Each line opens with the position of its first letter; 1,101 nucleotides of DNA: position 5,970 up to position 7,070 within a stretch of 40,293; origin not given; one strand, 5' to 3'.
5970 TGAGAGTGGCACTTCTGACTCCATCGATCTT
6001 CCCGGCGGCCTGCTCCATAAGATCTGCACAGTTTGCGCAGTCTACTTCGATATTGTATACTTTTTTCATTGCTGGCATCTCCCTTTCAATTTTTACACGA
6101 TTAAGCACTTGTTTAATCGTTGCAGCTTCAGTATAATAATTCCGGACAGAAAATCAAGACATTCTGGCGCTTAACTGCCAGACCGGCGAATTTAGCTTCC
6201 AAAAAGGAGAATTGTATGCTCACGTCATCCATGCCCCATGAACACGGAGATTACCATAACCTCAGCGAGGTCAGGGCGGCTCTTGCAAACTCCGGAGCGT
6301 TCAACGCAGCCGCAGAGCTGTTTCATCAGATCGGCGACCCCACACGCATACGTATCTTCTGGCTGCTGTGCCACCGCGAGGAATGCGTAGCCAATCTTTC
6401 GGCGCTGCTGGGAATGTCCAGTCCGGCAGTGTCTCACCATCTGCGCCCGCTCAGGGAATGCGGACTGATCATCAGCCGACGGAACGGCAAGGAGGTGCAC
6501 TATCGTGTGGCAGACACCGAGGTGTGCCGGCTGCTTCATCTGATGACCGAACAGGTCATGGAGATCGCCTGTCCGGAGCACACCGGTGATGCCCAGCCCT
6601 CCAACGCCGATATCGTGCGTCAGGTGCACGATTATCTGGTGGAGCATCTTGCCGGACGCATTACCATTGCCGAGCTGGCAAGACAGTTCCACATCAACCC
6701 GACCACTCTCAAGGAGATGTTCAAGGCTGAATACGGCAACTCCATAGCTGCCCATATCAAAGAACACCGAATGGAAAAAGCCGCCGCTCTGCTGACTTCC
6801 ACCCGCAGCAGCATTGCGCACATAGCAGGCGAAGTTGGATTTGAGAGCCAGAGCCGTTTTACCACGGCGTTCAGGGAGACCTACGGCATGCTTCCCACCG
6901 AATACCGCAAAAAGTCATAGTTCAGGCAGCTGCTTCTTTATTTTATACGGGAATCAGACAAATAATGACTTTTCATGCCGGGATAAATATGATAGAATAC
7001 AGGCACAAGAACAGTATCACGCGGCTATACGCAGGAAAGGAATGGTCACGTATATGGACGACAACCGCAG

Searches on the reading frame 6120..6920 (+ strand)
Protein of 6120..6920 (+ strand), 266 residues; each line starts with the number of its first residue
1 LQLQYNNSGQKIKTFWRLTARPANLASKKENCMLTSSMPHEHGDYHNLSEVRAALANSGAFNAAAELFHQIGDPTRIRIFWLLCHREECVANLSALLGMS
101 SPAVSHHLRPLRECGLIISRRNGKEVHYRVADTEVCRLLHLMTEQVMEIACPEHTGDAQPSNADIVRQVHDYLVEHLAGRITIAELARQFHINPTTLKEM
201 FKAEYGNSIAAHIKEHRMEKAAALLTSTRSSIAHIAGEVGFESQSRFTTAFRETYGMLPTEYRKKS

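Call 71: search_protein_families(library=pfam, proteins=[window:6120-6920:+], max_evalue=0.00001)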
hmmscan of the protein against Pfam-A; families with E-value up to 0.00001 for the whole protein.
window:6120-6920:+ (266 aa): 5 families
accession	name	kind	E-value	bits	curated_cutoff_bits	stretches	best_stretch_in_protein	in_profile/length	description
PF12833.13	HTH_18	-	3.1e-25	88.7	33.6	1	186-264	1-79/80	Helix-turn-helix domain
PF00165.29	HTH_AraC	-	8e-17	61.4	26.6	1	227-264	6-42/42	Bacterial regulatory helix-turn-helix proteins, AraC family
PF01022.26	HTH_5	-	4.3e-16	59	22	1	73-118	1-46/47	Bacterial regulatory protein, arsR family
PF12840.13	HTH_20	-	1.5e-10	41.3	27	1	72-118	2-49/51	Helix-turn-helix domain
PF13412.12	HTH_24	-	3.2e-08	33.5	21.9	0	91-117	21-47/48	Winged helix-turn-helix DNA-binding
